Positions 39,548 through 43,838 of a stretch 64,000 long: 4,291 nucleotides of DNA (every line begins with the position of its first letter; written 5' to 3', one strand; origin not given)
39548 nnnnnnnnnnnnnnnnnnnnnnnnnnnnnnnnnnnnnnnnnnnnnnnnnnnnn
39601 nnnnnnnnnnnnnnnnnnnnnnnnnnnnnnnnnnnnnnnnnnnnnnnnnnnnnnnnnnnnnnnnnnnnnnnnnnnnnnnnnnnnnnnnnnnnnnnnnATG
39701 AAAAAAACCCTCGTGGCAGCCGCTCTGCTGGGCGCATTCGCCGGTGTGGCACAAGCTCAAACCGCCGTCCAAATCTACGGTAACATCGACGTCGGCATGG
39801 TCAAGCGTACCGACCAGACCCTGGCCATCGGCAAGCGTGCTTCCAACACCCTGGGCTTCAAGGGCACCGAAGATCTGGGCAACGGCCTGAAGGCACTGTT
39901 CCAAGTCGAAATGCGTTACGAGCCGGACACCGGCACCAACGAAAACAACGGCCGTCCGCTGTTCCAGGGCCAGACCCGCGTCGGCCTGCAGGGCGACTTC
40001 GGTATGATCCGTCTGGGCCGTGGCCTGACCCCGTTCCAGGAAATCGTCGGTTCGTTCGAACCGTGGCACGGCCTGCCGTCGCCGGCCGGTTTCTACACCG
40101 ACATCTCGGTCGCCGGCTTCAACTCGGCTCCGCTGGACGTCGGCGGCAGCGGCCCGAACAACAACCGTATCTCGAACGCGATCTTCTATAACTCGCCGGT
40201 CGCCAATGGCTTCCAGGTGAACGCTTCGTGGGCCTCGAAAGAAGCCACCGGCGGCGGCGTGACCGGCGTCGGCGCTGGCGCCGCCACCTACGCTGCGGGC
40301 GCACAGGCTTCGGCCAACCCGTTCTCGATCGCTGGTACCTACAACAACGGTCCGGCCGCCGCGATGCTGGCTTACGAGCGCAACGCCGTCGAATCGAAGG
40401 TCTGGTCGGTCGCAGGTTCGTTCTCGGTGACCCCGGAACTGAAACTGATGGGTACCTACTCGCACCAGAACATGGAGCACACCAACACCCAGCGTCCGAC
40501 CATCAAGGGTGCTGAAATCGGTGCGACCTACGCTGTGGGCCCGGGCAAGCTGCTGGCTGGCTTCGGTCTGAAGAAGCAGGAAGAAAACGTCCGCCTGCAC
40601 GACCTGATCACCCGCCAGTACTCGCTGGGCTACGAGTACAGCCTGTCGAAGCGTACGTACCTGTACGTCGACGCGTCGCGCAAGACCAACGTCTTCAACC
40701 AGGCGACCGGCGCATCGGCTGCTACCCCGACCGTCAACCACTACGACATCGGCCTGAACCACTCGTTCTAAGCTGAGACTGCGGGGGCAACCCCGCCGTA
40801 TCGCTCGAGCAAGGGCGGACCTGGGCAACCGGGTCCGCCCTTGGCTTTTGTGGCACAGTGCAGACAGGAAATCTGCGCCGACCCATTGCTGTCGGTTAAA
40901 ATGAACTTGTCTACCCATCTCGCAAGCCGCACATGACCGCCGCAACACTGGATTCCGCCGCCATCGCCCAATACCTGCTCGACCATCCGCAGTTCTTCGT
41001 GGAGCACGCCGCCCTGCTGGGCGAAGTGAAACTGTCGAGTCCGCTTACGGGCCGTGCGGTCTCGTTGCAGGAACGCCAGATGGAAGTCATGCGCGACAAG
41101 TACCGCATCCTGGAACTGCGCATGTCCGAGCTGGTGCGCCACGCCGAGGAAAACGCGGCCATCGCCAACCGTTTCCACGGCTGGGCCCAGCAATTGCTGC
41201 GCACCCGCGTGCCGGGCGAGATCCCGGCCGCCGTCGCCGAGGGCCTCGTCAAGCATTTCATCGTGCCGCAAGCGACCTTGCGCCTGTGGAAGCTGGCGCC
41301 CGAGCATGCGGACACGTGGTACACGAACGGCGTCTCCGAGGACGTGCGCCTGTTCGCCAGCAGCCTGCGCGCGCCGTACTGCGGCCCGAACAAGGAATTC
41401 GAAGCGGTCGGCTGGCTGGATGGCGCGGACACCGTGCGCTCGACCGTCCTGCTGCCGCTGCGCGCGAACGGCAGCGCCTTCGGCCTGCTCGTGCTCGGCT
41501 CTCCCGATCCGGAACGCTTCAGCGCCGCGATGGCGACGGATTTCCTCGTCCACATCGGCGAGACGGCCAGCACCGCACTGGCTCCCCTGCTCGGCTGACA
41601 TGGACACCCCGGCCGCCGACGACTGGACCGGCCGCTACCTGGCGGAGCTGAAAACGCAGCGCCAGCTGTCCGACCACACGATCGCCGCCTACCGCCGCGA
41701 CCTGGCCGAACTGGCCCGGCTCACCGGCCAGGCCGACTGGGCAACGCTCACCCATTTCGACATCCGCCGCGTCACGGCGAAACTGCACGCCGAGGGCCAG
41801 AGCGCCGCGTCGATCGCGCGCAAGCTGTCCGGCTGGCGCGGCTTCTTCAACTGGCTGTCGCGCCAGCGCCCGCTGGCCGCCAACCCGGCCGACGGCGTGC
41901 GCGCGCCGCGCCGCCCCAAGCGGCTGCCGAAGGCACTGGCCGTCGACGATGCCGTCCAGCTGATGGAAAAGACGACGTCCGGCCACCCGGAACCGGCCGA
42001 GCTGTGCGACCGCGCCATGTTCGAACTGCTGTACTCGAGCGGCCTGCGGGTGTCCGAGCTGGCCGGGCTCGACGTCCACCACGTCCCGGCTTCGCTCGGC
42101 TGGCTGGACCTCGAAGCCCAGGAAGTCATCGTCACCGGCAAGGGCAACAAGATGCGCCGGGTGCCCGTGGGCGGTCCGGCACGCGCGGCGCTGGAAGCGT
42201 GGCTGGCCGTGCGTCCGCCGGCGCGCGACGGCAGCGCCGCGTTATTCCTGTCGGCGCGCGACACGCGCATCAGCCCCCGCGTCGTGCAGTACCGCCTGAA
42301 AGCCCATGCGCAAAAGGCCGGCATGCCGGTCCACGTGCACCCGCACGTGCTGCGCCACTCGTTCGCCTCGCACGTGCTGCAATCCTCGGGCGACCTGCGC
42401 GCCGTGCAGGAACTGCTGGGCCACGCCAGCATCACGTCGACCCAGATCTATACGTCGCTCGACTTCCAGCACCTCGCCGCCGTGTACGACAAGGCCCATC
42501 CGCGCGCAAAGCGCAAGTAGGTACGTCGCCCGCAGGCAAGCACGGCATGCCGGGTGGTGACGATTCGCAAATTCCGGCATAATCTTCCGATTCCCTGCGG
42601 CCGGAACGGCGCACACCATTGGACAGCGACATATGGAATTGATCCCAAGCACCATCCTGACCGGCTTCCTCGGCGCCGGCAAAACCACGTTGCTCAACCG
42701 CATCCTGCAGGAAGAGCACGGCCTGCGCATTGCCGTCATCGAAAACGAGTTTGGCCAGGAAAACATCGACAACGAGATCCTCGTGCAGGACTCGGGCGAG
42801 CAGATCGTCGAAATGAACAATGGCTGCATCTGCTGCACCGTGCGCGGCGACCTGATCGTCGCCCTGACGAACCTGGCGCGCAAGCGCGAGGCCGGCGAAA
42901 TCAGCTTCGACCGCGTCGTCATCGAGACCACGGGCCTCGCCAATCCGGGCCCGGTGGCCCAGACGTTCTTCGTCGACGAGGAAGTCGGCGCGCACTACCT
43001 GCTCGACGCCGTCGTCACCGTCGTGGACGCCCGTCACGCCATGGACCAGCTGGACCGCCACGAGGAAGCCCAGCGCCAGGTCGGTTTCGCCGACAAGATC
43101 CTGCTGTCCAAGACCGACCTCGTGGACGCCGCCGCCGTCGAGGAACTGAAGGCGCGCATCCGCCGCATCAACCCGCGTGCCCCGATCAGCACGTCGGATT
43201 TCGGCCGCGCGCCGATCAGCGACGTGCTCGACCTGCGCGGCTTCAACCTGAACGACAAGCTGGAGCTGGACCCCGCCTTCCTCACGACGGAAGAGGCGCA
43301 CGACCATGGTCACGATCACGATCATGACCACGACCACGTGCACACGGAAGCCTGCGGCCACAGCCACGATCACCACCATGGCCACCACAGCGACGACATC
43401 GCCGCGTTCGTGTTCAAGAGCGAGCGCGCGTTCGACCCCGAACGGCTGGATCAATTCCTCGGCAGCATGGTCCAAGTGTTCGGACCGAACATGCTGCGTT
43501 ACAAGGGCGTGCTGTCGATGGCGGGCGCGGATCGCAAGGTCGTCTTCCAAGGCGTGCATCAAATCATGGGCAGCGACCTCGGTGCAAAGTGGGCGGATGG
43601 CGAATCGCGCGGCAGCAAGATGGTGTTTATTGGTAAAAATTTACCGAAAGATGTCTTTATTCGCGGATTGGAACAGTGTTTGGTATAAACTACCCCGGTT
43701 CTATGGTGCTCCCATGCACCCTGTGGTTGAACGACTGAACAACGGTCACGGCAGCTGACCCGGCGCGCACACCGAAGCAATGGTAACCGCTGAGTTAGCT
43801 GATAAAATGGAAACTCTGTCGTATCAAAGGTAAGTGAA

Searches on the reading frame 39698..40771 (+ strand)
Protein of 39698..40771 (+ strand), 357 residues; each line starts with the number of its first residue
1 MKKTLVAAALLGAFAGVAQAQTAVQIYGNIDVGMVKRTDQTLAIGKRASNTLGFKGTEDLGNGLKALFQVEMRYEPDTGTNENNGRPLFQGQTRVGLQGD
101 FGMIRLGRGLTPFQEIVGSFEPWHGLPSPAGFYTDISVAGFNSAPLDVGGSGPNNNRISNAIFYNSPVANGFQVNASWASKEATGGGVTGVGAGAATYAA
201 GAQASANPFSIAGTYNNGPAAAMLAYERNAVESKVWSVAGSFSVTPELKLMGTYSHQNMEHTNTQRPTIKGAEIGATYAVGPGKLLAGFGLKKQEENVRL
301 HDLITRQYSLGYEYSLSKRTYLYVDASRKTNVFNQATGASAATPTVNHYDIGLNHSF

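Call 69: search_protein_families(library=pfam, proteins=[window:39698-40771:+], max_evalue=0.001)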
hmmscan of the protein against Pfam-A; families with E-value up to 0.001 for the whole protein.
window:39698-40771:+ (357 aa): 2 families
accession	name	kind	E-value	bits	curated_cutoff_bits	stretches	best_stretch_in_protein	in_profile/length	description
PF13609.12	Porin_4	-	9.1e-50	170.6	27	1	7-331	1-307/310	Gram-negative porin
PF00267.27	Porin_1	-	4.2e-11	43.3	23.7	1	27-357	9-337/337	Gram-negative porin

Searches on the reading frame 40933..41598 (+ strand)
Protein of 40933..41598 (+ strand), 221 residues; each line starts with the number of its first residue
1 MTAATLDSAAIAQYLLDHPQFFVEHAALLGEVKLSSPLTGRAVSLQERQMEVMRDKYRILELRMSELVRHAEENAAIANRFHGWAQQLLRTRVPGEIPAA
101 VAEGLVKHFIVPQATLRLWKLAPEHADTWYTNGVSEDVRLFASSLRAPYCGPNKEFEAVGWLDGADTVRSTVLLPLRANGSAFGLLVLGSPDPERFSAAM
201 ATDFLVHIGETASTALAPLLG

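Call 69: search_protein_families(library=pfam, proteins=[window:40933-41598:+], max_evalue=0.001)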
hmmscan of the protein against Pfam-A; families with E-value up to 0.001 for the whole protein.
window:40933-41598:+ (221 aa): 2 families
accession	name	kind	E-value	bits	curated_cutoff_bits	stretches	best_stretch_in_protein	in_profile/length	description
PF04340.18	DUF484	-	3.2e-28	99.4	24.2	1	1-210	1-208/219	Protein of unknown function, DUF484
PF13185.12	GAF_2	-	0.00045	20.9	28.6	1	160-216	80-135/136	GAF domain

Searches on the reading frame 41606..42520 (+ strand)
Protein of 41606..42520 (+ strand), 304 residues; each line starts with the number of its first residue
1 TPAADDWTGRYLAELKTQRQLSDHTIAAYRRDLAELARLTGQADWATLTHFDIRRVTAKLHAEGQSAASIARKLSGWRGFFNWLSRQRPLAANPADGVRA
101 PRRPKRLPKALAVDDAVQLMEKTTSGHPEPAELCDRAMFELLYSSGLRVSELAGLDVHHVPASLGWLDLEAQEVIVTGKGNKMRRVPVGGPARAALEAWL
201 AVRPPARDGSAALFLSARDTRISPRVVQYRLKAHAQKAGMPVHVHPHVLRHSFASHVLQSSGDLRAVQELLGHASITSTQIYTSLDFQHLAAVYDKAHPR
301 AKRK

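Call 9: search_protein_families(library=pfam, proteins=[window:41606-42520:+], max_evalue=10)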
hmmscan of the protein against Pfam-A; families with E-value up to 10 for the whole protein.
window:41606-42520:+ (304 aa): 4 families
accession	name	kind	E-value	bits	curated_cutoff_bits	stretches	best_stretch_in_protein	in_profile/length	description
PF00589.27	Phage_integrase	-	2.8e-40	138.3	27.1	1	111-289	3-172/172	Phage integrase family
PF02899.23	Phage_int_SAM_1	-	1.1e-18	67.7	22.3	1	10-87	3-82/83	Phage integrase, N-terminal SAM-like domain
PF13495.12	Phage_int_SAM_4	-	0.0097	16.7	27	1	16-86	9-80/85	Phage integrase, N-terminal SAM-like domain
PF11917.13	DUF3435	-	0.092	12.1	25.8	1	218-277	169-229/418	Protein of unknown function (DUF3435)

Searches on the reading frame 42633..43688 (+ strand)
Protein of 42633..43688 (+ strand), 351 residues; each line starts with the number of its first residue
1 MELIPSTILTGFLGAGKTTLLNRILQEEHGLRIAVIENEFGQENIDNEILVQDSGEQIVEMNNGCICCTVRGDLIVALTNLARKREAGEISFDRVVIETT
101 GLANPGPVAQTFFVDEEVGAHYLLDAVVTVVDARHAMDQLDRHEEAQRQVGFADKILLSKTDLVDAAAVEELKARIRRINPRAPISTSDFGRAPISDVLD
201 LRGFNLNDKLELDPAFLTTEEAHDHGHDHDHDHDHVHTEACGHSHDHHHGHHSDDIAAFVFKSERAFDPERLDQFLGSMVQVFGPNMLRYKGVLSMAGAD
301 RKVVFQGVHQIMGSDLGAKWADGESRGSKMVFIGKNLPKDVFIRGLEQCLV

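Call 69: search_protein_families(library=pfam, proteins=[window:42633-43688:+], max_evalue=0.001)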
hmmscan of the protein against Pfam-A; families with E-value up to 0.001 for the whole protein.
window:42633-43688:+ (351 aa): 4 families
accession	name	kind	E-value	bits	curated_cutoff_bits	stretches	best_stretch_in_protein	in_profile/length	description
PF02492.25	cobW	-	7.1e-60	202.1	20.7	1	5-185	1-178/180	CobW/HypB/UreG, nucleotide-binding domain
PF07683.19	CobW_C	-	1.8e-24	85.9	22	1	256-350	1-94/94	Cobalamin synthesis protein cobW C-terminal domain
PF00009.33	GTP_EFTU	-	1.6e-05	25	26.5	0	113-178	82-148/188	Elongation factor Tu GTP binding domain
PF03193.22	RsgA_GTPase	-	6.7e-05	23.2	30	0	7-37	109-138/174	RsgA GTPase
